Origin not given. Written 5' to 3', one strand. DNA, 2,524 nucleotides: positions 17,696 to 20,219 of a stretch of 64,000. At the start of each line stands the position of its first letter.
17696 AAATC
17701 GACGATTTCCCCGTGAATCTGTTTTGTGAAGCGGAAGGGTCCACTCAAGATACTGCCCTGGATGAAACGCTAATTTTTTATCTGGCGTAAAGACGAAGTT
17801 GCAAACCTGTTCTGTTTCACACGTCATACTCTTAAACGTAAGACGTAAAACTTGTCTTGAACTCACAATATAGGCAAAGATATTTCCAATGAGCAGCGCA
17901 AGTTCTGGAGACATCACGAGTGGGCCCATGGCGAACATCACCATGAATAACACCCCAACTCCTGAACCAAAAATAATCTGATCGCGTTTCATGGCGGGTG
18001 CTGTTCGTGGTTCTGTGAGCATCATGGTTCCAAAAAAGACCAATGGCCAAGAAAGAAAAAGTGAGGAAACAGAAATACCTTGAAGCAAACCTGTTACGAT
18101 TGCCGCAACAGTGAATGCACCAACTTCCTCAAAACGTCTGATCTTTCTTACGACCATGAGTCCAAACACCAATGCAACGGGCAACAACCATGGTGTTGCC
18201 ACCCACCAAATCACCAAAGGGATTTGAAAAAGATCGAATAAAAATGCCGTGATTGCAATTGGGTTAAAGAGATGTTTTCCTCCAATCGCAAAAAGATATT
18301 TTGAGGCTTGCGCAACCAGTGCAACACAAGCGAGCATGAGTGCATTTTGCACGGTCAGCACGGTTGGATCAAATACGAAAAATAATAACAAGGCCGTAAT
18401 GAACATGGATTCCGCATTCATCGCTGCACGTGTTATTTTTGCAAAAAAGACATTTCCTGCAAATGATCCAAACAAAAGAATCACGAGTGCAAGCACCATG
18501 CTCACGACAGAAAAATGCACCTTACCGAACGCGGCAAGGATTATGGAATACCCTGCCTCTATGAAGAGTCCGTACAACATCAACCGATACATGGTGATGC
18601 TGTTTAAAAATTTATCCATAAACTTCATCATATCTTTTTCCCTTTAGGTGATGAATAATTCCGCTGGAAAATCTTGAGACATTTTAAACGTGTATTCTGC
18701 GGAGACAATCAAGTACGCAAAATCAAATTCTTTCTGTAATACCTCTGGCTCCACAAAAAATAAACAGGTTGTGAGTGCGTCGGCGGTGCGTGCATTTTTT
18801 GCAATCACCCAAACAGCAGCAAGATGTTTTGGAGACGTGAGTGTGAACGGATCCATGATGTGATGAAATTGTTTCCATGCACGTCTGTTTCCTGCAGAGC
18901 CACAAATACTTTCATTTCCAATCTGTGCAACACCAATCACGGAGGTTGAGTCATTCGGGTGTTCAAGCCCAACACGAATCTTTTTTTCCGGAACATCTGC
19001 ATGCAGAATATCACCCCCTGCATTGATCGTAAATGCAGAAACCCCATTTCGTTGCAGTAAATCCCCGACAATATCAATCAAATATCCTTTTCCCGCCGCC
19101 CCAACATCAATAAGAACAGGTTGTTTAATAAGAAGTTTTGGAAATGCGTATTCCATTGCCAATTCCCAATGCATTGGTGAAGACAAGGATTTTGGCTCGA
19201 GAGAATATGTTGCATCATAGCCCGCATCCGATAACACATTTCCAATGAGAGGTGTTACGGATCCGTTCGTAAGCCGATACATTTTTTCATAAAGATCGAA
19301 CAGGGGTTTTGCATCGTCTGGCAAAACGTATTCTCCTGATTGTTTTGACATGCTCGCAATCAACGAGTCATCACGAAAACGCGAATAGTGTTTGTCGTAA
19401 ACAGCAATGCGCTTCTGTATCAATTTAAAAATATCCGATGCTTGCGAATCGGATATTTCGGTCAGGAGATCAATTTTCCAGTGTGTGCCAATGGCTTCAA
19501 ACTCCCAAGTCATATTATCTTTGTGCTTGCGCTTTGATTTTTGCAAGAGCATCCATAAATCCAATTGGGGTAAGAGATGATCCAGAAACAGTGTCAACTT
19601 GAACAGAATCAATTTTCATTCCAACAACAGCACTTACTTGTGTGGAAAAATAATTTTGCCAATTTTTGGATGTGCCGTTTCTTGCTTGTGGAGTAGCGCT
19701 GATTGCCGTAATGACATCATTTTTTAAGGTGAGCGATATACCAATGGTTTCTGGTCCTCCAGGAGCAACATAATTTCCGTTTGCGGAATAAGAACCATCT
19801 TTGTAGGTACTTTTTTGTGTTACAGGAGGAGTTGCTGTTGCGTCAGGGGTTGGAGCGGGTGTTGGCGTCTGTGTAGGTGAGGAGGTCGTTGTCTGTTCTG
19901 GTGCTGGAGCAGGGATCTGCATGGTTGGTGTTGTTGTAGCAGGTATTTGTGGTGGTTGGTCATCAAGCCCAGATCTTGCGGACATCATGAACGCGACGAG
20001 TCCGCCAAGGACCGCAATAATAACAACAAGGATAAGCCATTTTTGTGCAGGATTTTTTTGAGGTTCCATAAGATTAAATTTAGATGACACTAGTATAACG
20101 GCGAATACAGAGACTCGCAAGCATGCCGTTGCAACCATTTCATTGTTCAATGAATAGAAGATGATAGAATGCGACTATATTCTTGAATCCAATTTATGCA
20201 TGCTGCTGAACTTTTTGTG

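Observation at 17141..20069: Minimal flavin electron-transfer module: RnfD/NqrB-FNR fusion + ApbE + secreted FMN_bind protein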

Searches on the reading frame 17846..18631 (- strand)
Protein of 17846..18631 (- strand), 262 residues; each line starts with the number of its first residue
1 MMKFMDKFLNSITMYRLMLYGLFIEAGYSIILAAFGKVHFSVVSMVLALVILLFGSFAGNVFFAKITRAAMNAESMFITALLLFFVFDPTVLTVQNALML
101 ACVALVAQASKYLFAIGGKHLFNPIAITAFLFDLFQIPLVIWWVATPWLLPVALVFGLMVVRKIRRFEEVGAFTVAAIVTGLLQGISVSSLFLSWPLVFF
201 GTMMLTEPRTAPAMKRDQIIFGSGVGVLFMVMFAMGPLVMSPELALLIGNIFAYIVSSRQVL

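Call 22: search_solved_structures(query=A2, max_evalue=10, show_alignments=4)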
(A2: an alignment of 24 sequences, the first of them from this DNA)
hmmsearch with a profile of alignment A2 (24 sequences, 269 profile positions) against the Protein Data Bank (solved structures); distinct sequences matched with E-value up to 10: 2.
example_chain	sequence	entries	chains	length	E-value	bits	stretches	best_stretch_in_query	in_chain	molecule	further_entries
8ahx_D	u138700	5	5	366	0.0003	23.5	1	154-260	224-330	Ion-translocating oxidoreductase complex subunit D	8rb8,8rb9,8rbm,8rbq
5egi_A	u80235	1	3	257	0.1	15.2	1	185-235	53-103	Uncharacterized protein Y57A10A.10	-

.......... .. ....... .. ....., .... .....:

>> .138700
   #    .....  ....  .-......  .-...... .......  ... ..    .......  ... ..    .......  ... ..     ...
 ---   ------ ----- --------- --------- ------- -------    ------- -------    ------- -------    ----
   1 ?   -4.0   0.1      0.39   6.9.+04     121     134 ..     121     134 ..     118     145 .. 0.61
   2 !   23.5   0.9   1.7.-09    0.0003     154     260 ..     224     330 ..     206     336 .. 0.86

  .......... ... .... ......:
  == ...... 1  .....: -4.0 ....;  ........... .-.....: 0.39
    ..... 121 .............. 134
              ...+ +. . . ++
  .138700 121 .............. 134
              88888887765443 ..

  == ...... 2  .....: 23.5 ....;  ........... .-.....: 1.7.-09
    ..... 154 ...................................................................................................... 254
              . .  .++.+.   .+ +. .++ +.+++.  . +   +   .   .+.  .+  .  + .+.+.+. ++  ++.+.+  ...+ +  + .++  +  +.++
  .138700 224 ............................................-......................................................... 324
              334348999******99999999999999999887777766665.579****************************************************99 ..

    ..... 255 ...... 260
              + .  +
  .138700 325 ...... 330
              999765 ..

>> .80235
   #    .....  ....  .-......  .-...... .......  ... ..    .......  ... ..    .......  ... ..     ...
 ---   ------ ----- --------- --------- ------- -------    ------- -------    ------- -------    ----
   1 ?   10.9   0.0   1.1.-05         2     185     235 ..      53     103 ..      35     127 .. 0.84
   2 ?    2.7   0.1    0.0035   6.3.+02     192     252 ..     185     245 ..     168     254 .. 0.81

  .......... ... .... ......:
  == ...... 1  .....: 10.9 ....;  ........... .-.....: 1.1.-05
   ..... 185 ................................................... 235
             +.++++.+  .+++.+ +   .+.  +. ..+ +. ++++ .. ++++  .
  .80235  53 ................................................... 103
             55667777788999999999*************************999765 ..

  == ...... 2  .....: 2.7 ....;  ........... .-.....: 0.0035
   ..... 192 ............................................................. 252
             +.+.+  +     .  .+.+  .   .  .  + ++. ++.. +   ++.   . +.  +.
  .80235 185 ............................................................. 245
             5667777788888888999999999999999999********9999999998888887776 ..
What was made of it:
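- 17849..18631 (-): Fusion protein, N-terminal RnfD/NqrB-fold domain with 10 TM helices (aa 1-261). The conserved K-H-x-F-N-P and T-E-P-x-T-x-P loops face the cytoplasm. PDB profile hit to RnfD at 3e-4 (call 22).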

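Call 40: predict_structure(alignment_id=A2)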
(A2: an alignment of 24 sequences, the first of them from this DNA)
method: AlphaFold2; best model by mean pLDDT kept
length: 262 residues; sequences in the alignment: 24
mean_pLDDT: 89.9   pTM: 0.87
mean pLDDT of the five models: 89.9, 88.2, 86.4, 85.5, 84.9
residues with pLDDT >= 90: 174; 70-90: 77; 50-70: 9; < 50: 2
segments of 3 or more residues with pLDDT < 50: none
pLDDT, mean of each block of 10 residues (from residue 1): 91 94 97 96 98 98 93 93 96 97 97 79 90 93 88 92 93 94 87 72 82 89 93 82 89 75 41
secondary structure, 60 per line:
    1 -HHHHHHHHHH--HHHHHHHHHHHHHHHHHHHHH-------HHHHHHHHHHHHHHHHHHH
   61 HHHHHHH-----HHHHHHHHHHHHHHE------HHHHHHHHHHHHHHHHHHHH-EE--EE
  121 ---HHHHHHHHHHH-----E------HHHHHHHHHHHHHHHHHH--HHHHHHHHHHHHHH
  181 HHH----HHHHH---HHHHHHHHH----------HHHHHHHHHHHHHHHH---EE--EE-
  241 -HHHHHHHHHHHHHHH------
elements in order: H2-11 H14-34 H42-67 H73-86 H94-113 H124-134 H147-164 H167-183 H188-192 H196-204 H215-230 H242-256

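Call 75: search_protein_representatives(protein=window:17846-18631:-)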
Query: 262 residues. Proteins with E-value up to 0.001 (for the whole library): 1027; up to 1e-10: 633; up to 1e-30: 221. The best 150 are listed.
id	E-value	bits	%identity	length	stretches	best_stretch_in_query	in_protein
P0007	7.5e-101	353.4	65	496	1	1-261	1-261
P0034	2.4e-58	214.2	47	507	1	3-261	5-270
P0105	9.1e-56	205.7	46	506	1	2-261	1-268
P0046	1.7e-54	201.6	48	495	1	4-261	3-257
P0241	2.3e-54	201.1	46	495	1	2-261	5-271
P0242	5.6e-54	199.9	49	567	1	2-261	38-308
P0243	7.5e-53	196.2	42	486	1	1-259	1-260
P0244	4.8e-51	190.3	44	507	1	2-259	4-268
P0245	5.6e-51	190.1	47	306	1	2-259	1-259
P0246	3.9e-50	187.3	43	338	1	2-259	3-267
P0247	2.4e-49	184.7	45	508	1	3-261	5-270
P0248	6.7e-49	183.3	42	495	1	1-259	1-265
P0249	8.6e-49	182.9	42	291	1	4-261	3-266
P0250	1.7e-48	182.0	43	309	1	4-257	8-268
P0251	2.4e-48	181.4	43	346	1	1-259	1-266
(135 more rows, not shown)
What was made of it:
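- About 1,000 representative clusters exist for the membrane domain, most of fusion length (call 75).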

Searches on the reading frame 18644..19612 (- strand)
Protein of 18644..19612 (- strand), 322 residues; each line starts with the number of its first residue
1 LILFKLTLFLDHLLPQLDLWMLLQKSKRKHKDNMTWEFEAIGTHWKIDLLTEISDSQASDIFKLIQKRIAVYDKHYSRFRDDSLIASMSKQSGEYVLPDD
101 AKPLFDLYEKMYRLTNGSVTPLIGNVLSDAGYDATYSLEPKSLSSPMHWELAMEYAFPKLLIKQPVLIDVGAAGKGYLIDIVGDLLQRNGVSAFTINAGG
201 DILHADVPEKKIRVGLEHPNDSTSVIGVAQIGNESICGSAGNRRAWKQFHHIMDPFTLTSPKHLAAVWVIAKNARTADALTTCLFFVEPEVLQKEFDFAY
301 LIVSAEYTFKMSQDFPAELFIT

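Call 3: search_protein_families(library=pfam, proteins=[window:18644-19612:-], max_evalue=0.01)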
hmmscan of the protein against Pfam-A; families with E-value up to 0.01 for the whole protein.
window:18644-19612:- (322 aa): 1 family
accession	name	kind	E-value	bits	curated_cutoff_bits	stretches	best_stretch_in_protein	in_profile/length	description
PF02424.20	ApbE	-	1.7e-37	129.9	25.6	1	42-290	2-249/266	ApbE family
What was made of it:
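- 18644..19513 (-): ApbE FAD:protein FMN transferase, 289 aa, with no signal peptide or lipobox. PF02424 scores 129.9 bits (call 3).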

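Call 4: search_protein_families(library=ncbifam, proteins=[window:18644-19612:-], max_evalue=0.01)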
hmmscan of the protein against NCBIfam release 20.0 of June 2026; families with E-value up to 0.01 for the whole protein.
window:18644-19612:- (322 aa): 1 family
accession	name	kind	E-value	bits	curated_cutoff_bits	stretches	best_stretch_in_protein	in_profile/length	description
NF007774.0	PRK10461.1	equivalog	2.6e-15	56.2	498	2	166-311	179-338/351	FAD:protein FMN transferase ApbE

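Call 73: search_solved_structures(query=window:18647-19513:-, max_evalue=0.00001, show_alignments=2)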
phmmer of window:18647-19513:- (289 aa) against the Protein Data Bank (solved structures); distinct sequences matched with E-value up to 0.00001: 13.
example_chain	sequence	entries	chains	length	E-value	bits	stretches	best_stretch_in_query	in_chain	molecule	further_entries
4xgw_A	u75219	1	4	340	9.3e-11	45.2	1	132-277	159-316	FAD:protein FMN transferase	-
2o18_A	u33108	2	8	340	3.4e-10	43.4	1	132-277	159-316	Thiamine biosynthesis lipoprotein apbE | FAD:protein FMN transferase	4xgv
4xgx_A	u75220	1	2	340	1.4e-09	41.4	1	133-277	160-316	FAD:protein FMN transferase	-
1vrm_A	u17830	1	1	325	5e-09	39.6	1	47-255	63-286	hypothetical protein TM1553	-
4xdt_A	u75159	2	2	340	1.2e-08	38.3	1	26-254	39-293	FAD:protein FMN transferase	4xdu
6nxi_A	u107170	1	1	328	2.6e-08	37.2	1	133-254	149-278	FAD:protein FMN transferase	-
3pnd_A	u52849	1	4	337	2.6e-08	37.2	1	6-269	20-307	Thiamine biosynthesis lipoprotein ApbE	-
4ifu_A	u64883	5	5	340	6.9e-08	35.8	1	26-254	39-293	FAD:protein FMN transferase | Thiamine biosynthesis lipoprotein ApbE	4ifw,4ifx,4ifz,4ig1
7mgt_A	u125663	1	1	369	9.1e-08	35.4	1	26-254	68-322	FAD:protein FMN transferase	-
5mgy_H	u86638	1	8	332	2.3e-07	34.1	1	133-257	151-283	FAD:protein FMN transferase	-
7esa_A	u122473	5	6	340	4.8e-07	33.1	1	128-252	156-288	FAD:protein FMN transferase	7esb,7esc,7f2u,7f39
6nxj_A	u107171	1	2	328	5.6e-07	32.8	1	133-254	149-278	FAD:protein FMN transferase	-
4xdr_A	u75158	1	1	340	8.2e-07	32.3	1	26-254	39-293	FAD:protein FMN transferase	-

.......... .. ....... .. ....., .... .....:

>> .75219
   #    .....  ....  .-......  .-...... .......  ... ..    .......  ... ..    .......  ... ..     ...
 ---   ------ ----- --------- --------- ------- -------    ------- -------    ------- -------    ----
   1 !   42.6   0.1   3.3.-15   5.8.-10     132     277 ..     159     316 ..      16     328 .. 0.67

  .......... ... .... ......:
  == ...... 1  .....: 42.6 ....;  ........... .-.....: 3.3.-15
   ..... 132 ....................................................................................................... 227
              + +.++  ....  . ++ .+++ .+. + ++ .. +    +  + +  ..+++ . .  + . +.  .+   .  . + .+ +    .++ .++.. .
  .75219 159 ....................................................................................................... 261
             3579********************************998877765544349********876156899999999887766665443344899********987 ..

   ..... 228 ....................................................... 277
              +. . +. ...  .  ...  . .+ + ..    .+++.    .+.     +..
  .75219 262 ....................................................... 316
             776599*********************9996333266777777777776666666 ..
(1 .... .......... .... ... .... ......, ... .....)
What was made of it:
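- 18644..19513 (-): It hits solved ApbE/Ftp structures, and residue 6 aligns to residue 20 of the leaderless 3pnd_A construct (call 73).
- On ApbE FAD:protein FMN transferase (PF02424): There are 13 solved ApbE/Ftp chains at E<1e-5 (call 73).
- On ApbE (typical extracytoplasmic form): Residue 6 aligns to residue 20 of a leaderless construct (call 73).
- ApbE: 129.9 bits (call 3) and hits to solved ApbE structures (call 73).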

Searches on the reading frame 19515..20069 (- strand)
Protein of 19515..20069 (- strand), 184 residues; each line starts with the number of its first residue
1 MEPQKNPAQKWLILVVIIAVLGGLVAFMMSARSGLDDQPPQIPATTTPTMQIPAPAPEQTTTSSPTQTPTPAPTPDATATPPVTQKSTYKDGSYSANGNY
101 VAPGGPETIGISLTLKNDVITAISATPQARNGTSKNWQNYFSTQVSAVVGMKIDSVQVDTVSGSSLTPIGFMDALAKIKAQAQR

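Call 3: search_protein_families(library=pfam, proteins=[window:19515-20069:-], max_evalue=0.01)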
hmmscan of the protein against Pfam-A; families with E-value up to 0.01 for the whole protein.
window:19515-20069:- (184 aa): 2 families
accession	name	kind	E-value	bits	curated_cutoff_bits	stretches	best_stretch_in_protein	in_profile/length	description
PF04205.19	FMN_bind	-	0.0023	19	22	1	108-177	5-74/77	FMN-binding domain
PF21827.1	New_glue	-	0.0067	16.6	31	0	13-85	4-66/94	New glue protein family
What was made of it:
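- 19515..20069 (-): Membrane-anchored FMN_bind subunit, the NqrC/RnfG/PplA analogue, 184 aa. It has an N-in signal anchor (aa 11-31), a Pro/Thr-rich linker and a C-terminal FMN_bind domain (aa ~92-184). PF04205 scores 19 bits, below the 22 cut-off (call 3).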

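Call 4: search_protein_families(library=ncbifam, proteins=[window:19515-20069:-], max_evalue=0.01)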
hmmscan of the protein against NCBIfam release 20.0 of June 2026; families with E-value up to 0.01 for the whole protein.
window:19515-20069:- (184 aa): 3 families
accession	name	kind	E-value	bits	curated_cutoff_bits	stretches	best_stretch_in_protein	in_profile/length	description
NF052435.1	BamI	equivalog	0.00069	19.5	180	1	9-88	3-78/226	biofilm-associated metzincin protease inhibitor BamI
NF033761.1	gliding_GltJ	equivalog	0.002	17.3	450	1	15-109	380-468/671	adventurous gliding motility protein GltJ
NF033885.1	conj_TraP_IncI1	equivalog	0.0024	17.7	135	0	8-73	13-75/217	conjugal transfer protein TraP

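Call 61: search_solved_structures(query=A3, max_evalue=1, show_alignments=3)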
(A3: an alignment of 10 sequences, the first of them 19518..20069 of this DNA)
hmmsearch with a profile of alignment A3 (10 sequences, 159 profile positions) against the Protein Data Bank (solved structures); distinct sequences matched with E-value up to 1: 5.
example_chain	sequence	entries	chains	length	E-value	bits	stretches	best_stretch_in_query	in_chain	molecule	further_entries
8vdg_A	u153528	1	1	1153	0.047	17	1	54-117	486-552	Erythrocyte membrane protein 1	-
8vdf_A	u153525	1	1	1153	0.048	17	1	54-117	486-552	Erythrocyte membrane protein 1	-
9naq_A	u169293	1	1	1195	0.05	16.9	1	54-117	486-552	Erythrocyte membrane protein 1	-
8p2a_A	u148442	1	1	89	0.077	16.3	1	83-152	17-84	FMN-binding domain-containing protein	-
9laa_A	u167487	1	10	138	0.24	14.7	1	12-76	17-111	Type IV pilin protein PilA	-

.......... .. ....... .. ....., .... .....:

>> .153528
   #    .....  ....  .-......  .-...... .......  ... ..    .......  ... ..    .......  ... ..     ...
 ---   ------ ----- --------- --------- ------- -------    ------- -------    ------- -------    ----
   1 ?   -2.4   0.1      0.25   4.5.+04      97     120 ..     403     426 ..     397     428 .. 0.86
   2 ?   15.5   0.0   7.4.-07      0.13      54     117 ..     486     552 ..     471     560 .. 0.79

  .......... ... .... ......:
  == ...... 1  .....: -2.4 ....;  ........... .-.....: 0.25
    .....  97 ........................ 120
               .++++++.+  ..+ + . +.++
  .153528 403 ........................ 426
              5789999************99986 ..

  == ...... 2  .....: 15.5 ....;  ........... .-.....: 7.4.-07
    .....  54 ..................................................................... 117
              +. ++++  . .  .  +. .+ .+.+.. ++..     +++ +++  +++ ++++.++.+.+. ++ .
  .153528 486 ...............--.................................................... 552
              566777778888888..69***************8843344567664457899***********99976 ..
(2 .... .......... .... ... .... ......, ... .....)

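Call 62: search_protein_families(library=pfam, alignment_id=A3, max_evalue=0.01)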
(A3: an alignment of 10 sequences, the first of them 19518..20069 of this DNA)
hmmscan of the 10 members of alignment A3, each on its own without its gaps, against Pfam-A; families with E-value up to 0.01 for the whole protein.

A. member 1, window:19518-20069:- (184 aa): 2 families
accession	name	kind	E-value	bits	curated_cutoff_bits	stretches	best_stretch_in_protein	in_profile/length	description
PF04205.19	FMN_bind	-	0.0023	19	22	1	108-177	5-74/77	FMN-binding domain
PF21827.1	New_glue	-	0.0067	16.6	31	0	13-85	4-66/94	New glue protein family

B. families by the number of members that match (of 10 scanned): 4 families
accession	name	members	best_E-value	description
PF04205.19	FMN_bind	7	0.00013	FMN-binding domain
PF10814.13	CwsA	1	0.0019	Cell wall synthesis protein CwsA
PF21827.1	New_glue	1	0.0067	New glue protein family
PF14283.11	CD1107-like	1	0.0096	Mobile element protein CD1107-like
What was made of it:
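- On FMN_bind domain (PF04205; NqrC/RnfG/PplA type): However, 7 of 10 clade members hit at E<0.01 (call 62).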
